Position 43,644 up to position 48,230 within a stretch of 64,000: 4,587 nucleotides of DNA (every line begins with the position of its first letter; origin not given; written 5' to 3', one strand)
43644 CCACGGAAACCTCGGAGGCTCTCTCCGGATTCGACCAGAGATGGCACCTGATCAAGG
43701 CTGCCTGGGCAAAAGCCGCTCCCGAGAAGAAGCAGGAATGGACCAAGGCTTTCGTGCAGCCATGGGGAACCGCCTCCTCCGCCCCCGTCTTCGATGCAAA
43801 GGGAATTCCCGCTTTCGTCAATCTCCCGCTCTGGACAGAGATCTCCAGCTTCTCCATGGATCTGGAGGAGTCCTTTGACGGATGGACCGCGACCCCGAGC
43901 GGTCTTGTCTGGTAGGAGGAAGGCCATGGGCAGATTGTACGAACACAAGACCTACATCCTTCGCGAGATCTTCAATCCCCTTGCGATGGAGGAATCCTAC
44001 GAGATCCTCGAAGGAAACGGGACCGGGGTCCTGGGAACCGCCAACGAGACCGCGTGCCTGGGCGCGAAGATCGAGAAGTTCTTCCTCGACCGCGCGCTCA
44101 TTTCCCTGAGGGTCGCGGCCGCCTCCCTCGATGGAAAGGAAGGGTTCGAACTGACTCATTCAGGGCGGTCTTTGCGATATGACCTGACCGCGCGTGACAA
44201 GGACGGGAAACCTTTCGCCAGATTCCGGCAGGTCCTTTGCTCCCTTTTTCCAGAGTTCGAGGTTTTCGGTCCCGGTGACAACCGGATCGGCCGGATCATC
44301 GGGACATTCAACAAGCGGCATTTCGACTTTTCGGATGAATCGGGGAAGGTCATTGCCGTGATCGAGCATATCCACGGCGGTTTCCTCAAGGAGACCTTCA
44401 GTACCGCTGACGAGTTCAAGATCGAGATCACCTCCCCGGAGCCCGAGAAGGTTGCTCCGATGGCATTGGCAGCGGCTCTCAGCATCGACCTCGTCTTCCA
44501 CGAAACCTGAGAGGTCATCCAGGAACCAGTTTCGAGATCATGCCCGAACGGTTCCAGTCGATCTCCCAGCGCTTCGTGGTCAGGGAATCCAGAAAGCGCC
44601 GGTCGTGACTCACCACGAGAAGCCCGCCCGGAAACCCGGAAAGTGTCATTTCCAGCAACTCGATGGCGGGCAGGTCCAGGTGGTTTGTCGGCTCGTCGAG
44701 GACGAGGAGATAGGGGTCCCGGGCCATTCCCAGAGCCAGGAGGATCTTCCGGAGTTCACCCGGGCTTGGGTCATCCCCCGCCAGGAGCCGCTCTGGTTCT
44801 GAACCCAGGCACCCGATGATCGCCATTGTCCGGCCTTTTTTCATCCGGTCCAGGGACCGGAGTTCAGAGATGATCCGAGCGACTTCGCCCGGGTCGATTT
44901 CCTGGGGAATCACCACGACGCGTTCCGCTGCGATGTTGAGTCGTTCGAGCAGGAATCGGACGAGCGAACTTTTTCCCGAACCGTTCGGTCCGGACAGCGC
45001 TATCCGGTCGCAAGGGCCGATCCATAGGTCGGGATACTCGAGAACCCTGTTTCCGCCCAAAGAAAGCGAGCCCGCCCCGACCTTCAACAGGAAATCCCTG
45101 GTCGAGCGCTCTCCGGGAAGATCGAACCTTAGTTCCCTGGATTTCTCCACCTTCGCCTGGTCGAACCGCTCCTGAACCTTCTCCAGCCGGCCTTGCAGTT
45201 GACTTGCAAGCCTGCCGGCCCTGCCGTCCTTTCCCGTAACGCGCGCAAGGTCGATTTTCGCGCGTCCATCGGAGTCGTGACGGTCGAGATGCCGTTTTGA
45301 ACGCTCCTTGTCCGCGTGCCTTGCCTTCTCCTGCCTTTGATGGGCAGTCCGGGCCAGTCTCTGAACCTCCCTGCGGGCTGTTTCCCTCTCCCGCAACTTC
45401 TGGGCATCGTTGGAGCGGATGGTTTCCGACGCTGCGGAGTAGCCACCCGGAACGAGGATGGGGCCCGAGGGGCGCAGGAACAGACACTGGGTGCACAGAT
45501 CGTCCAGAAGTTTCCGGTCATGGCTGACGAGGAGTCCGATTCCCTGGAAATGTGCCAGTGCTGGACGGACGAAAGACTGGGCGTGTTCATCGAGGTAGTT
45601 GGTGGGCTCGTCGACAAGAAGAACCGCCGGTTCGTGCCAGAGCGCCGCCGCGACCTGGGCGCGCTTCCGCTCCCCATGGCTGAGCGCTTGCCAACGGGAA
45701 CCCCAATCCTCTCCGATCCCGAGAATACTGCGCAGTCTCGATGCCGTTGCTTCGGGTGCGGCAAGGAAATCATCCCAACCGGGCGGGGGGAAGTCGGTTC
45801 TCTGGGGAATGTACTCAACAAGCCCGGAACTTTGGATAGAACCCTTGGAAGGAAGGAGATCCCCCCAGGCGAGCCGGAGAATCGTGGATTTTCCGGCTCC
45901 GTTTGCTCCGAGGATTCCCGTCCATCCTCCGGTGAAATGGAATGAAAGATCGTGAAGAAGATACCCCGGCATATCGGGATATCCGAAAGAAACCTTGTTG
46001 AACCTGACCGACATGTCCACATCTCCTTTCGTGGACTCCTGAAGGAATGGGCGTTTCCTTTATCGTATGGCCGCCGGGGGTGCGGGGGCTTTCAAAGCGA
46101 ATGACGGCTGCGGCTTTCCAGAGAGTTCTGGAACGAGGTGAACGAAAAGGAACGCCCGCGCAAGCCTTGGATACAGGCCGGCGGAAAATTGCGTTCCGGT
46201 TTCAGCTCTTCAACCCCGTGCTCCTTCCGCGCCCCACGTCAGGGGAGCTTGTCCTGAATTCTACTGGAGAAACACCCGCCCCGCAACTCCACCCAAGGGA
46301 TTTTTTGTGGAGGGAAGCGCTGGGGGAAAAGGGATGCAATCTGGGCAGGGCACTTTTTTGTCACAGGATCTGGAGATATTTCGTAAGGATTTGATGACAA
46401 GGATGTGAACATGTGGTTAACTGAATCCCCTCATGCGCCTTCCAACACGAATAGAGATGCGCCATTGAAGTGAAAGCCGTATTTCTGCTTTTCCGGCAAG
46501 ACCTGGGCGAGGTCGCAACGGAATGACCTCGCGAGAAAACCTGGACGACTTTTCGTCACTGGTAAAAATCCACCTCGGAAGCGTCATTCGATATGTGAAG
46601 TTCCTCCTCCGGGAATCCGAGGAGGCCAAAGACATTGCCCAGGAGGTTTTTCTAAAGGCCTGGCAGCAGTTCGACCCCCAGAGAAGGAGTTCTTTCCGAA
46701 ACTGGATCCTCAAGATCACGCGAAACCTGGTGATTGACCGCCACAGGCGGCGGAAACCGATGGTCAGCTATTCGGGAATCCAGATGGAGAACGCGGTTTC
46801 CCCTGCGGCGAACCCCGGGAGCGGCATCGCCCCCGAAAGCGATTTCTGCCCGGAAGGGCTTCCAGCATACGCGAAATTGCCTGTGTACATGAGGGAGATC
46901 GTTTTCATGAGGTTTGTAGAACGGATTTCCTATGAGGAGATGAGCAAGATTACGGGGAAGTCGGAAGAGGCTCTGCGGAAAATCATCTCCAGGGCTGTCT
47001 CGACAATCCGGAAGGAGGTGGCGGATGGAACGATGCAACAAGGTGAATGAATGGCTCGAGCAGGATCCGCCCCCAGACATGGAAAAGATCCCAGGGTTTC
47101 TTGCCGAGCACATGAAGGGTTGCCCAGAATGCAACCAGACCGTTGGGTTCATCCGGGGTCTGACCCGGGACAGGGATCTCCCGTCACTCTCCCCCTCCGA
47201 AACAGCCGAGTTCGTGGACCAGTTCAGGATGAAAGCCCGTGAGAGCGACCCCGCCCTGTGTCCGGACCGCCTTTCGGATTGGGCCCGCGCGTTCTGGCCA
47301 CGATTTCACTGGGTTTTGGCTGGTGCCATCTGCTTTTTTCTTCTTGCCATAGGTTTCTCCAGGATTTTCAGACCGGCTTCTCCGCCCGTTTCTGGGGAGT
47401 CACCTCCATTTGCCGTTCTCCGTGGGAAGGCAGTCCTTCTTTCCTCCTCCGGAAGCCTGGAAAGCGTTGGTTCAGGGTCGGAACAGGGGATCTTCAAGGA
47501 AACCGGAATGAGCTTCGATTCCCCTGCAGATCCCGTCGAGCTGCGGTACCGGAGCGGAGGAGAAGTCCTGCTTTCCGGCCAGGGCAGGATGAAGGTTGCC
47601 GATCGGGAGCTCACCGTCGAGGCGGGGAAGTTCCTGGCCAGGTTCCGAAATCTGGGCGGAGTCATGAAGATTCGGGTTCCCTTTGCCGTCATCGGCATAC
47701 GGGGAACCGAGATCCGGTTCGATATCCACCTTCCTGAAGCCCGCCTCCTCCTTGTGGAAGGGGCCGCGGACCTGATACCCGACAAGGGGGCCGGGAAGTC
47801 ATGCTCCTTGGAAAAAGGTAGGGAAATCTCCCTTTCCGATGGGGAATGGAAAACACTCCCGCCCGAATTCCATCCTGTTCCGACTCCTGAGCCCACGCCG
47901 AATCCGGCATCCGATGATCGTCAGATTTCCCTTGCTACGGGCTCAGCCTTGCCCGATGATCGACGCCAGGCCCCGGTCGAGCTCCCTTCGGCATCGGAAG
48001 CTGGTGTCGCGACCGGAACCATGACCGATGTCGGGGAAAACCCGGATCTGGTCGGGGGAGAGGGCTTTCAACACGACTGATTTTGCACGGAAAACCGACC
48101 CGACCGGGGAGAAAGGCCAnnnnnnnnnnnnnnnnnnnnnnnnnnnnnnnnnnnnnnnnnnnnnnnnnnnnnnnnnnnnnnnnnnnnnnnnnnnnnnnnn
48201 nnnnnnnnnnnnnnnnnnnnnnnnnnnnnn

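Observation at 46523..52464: ECF sigma / ZAS anti-sigma pair heading an operon of pseudopilins, a large pilin-like protein and an OmpA-family protein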

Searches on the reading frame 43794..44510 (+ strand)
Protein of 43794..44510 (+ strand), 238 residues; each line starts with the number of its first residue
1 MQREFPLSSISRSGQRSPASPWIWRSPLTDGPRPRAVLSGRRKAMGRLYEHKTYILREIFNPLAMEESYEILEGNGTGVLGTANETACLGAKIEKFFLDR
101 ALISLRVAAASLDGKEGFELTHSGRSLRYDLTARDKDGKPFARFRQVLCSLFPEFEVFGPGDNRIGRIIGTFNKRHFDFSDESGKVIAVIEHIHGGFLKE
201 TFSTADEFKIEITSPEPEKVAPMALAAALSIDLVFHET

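Call 10: search_protein_families(library=pfam, proteins=[window:43794-44510:+], max_evalue=0.001)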
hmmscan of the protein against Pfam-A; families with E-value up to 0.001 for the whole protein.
window:43794-44510:+ (238 aa): 1 family
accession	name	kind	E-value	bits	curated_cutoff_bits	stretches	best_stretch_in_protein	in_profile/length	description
PF03803.21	Scramblase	-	1.3e-06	28.3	25.4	1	169-237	146-220/221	Scramblase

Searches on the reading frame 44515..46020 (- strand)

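Call 9: search_protein_families(library=pfam, proteins=[window:44515-46020:-], max_evalue=0.001)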
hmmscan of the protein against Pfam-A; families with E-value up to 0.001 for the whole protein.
window:44515-46020:- (501 aa): 8 families
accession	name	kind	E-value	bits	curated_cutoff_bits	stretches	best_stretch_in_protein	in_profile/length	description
PF00005.33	ABC_tran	-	2e-30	106.6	25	2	23-141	2-137/137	ABC transporter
PF13304.12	AAA_21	-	2.3e-14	54.6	27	0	34-68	2-42/304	AAA domain, putative AbiEii toxin, Type IV TA system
PF13476.12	AAA_23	-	5.8e-08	34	27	1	23-48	11-36/201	AAA domain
PF13555.12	AAA_29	-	1.7e-07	31.3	27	0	23-48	15-39/61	P-loop containing region of AAA domain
PF13191.12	AAA_16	-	2.9e-06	28.3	32.6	1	340-443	27-140/167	AAA ATPase domain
PF02463.25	SMC_N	-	3.4e-06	27.1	40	0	24-48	17-41/220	RecF/RecN/SMC N terminal domain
PF13401.12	AAA_22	-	1.6e-05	25.6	27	0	340-456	8-104/130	AAA domain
PF13238.12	AAA_18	-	0.00062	20.7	29.4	0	340-405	1-63/128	AAA domain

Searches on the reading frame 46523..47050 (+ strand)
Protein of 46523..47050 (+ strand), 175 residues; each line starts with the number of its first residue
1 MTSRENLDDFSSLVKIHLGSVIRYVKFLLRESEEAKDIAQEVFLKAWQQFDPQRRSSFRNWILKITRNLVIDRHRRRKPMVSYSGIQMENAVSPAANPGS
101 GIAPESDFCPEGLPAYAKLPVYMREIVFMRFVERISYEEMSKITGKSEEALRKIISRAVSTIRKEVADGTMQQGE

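Call 3: search_protein_families(library=pfam, proteins=[window:46523-47050:+], max_evalue=1)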
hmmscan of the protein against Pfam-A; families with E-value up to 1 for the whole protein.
window:46523-47050:+ (175 aa): 3 families
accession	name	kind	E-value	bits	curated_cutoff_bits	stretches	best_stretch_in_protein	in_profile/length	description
PF04542.20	Sigma70_r2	-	3.5e-16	59.2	24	1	13-78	1-69/71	Sigma-70 region 2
PF08281.18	Sigma70_r4_2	-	3e-07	30.4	25.7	1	117-159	9-51/54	Sigma-70, region 4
PF04545.22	Sigma70_r4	-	7.4e-06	25.8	24.1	1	118-164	4-50/50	Sigma-70, region 4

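Call 4: search_protein_families(library=ncbifam, proteins=[window:46523-47050:+], max_evalue=1)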
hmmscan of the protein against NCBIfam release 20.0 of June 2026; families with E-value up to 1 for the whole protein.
window:46523-47050:+ (175 aa): 93 families (the best 25 are shown)
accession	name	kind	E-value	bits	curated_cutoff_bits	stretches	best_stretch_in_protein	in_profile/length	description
NF058625.1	sigma_PG0214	equivalog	5.1e-24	84.9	130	1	8-168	4-163/170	GFO_1088 family ECF-type sigma factor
TIGR02937.1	sigma70-ECF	superfamily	2.6e-22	79.2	42.9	2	9-80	2-74/165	sigma-70 family RNA polymerase sigma factor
NF004113.0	PRK05602.1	equivalog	1.5e-20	73.7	208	1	9-172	46-207/211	RNA polymerase sigma factor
NF009166.1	PRK12513.1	equivalog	1.5e-19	70.5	206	1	7-168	21-188/193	RNA polymerase sigma factor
TIGR02952.1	Sig70_famx2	equivalog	1.2e-18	67.6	206.45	1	7-164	10-168/170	ECF subfamily RNA polymerase sigma factor, BldN family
TIGR02985.1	Sig70_bacteroi1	subfamily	5.3e-18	65.8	126.4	1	9-165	2-161/162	RNA polymerase sigma-70 factor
NF008888.0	PRK11922.1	equivalog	5.7e-17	62.1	204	1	4-168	26-198/231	RNA polymerase sigma factor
NF007223.0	PRK09641.1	equivalog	9.2e-17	61.5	209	1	7-166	17-184/187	RNA polymerase sigma factor SigW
TIGR02989.1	Sig-70_gvs1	subfamily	5e-16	59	124.55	1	9-161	2-153/158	RNA polymerase sigma-70 factor, Rhodopirellula/Verrucomicrobium family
TIGR02983.1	SigE-fam_strep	subfamily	7.1e-16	58.5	141.55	1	7-167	5-159/162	SigE family RNA polymerase sigma factor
NF007229.0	PRK09647.1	equivalog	3.9e-15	55.8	265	1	9-172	45-208/220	RNA polymerase sigma factor SigE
TIGR02950.1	SigM_subfam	subfamily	1e-14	54.7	147.95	1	13-164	5-156/159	RNA polymerase sigma factor, SigM family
TIGR02948.1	SigW_bacill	equivalog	2.2e-14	54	243.1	1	8-167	18-185/187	RNA polymerase sigma factor SigW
NF009185.0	PRK12533.1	equivalog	7e-13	48.7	248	1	8-144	29-171/231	RNA polymerase sigma factor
NF007227.0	PRK09645.1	subfamily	7.2e-13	48.8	202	1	11-82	16-89/177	sigma-70 family RNA polymerase sigma factor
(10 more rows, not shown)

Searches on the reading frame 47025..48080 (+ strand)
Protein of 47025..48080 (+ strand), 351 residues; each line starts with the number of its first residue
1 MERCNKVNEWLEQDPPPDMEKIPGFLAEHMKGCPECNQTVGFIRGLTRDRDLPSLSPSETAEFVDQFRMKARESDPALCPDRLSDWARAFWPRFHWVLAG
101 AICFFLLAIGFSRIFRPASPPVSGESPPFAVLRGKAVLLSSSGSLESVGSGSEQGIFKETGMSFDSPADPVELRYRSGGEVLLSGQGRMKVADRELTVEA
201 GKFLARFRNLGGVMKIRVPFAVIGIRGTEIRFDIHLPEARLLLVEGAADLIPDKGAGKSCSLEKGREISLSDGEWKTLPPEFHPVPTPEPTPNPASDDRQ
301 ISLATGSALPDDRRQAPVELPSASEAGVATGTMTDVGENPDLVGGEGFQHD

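Call 3: search_protein_families(library=pfam, proteins=[window:47025-48080:+], max_evalue=1)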
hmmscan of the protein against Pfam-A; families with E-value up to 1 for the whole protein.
window:47025-48080:+ (351 aa): 1 family
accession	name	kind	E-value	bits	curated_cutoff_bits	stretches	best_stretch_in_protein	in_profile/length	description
PF04773.18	FecR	-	0.0038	18.1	24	1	193-248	40-96/97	FecR protein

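Call 4: search_protein_families(library=ncbifam, proteins=[window:47025-48080:+], max_evalue=1)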
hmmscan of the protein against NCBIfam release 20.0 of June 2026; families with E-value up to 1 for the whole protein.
window:47025-48080:+ (351 aa): 0 families

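Call 81: search_protein_families(library=pfam, alignment_id=A6, max_evalue=0.01)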
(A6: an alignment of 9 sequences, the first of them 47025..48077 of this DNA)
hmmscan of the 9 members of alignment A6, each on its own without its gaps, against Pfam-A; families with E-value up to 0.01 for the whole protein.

A. member 1, window:47025-48077:+ (351 aa): 1 family
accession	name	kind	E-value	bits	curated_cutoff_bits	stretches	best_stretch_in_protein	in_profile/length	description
PF04773.18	FecR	-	0.0038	18.1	24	0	193-248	40-96/97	FecR protein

B. families by the number of members that match (of 9 scanned): 1 family
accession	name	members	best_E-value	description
PF04773.18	FecR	6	4e-05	FecR protein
